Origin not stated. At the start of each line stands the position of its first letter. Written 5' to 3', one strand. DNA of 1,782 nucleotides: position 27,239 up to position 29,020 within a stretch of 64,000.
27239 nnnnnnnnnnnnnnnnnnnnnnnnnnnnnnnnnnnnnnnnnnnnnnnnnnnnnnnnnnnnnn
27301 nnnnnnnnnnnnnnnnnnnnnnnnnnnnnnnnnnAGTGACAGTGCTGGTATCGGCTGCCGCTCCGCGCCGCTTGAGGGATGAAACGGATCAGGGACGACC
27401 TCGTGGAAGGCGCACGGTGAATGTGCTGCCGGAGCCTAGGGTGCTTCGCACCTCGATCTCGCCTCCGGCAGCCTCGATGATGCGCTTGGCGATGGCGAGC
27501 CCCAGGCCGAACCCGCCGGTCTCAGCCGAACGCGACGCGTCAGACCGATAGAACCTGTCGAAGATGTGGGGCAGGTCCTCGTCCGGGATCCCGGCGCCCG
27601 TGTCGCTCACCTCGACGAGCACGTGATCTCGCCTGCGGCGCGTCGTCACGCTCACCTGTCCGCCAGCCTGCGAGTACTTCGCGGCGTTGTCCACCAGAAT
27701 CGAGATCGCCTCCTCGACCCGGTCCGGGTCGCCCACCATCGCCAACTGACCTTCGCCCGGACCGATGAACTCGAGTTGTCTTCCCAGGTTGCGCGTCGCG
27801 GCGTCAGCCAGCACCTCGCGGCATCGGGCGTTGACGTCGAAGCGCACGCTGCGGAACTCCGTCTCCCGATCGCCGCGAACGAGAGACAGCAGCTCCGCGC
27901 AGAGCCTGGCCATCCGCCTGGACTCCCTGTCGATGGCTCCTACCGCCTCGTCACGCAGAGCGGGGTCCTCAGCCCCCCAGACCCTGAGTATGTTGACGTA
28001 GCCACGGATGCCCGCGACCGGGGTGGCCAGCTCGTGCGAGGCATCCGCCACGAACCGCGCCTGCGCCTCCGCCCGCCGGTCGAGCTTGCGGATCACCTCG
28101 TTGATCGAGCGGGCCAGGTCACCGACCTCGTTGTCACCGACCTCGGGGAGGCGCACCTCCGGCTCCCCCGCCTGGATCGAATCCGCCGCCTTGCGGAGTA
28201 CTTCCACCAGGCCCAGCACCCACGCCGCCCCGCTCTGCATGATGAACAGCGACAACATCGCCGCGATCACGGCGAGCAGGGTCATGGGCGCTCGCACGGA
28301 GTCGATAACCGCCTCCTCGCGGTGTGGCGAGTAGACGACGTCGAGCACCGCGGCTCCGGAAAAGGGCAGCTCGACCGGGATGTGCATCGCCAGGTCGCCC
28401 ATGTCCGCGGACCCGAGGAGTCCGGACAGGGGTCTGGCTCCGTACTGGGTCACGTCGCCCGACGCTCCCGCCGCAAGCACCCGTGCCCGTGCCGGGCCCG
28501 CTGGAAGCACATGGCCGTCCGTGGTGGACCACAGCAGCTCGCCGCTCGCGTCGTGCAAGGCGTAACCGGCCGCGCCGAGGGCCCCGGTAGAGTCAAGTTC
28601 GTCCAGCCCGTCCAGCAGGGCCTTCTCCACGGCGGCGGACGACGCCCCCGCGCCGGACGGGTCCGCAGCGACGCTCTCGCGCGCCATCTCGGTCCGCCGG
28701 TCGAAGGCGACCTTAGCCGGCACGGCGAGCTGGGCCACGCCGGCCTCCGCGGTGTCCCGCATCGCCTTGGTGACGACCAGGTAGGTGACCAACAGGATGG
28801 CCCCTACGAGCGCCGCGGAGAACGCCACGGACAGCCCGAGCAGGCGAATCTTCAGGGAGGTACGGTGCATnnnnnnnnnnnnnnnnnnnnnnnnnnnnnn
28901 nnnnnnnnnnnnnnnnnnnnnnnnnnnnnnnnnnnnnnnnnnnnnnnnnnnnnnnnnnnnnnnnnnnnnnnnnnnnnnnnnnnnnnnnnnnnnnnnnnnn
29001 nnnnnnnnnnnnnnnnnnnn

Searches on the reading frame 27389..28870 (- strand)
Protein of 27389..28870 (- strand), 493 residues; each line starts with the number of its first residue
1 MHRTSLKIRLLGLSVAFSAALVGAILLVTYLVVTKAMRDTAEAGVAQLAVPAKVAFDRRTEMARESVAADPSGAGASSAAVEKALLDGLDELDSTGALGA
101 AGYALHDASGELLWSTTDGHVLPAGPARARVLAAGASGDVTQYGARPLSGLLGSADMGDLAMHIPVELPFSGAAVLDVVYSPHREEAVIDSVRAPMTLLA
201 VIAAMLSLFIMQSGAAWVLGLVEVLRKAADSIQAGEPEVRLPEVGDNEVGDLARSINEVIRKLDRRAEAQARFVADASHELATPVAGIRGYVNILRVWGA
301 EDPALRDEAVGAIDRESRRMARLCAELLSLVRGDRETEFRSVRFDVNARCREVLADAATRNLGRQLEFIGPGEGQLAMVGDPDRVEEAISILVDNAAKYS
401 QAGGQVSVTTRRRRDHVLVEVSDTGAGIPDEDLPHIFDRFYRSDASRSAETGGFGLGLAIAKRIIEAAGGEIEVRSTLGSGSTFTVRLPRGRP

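Call 34: search_protein_families(library=ncbifam, proteins=[window:27389-28870:-], max_evalue=0.00001)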
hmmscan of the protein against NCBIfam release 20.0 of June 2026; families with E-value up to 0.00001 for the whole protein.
window:27389-28870:- (493 aa): 81 families (the best 25 are shown)
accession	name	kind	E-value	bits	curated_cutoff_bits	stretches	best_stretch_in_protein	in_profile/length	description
NF046044.1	PnpS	equivalog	8.3e-61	206.1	400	1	266-489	166-390/390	two-component system histidine kinase PnpS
TIGR02966.1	phoR_proteo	equivalog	9.9e-57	192.4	334.2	1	260-488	104-333/333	phosphate regulon sensor histidine kinase PhoR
NF033092.0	HK_WalK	equivalog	2.1e-55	188.4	725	1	269-489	371-593/594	cell wall metabolism sensor histidine kinase WalK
NF040691.1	MtrAB_MtrB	equivalog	1.2e-50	173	450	1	3-490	2-492/507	MtrAB system histidine kinase MtrB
TIGR01386.1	cztS_silS_copS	subfamily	1.4e-47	162.7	292.55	1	178-489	148-457/457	heavy metal sensor histidine kinase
NF041735.1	hist_kin_RppB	equivalog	6.3e-46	157.1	400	1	270-489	216-438/438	two-component system sensor histidine kinase RppB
NF008312.0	PRK11100.1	equivalog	3.2e-44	151.5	356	1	142-490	130-474/477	two-component system sensor histidine kinase CreC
NF012163.2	BaeS_SmeS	equivalog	4.2e-44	151.2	500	1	199-479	169-448/457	sensor histidine kinase efflux regulator BaeS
NF007007.0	PRK09470.1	equivalog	1.7e-39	136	486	1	193-489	168-458/463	envelope stress sensor histidine kinase CpxA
NF007837.0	PRK10549.1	equivalog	5.2e-39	134.2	603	1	199-490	172-458/466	envelope stress sensor histidine kinase BaeS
NF058527.1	HistKinChvGCaul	equivalog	2.7e-38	132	740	1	194-489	230-532/535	two-component sensor histidine kinase ChvG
NF033093.1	HK_VicK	exception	4.5e-38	131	680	1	270-489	209-434/448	cell wall metabolism sensor histidine kinase VicK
NF041880.1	EPS_EpsF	equivalog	2.9e-37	128.3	900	1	259-489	263-492/492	response regulator EpsF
NF045900.1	HisKinCpxALeg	equivalog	1e-36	126.7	800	1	194-489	152-450/451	two-component system sensor histidine kinase CpxA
NF008235.0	PRK11006.1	equivalog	5.6e-36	124.3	390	1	265-490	199-423/431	phosphate regulon sensor histidine kinase PhoR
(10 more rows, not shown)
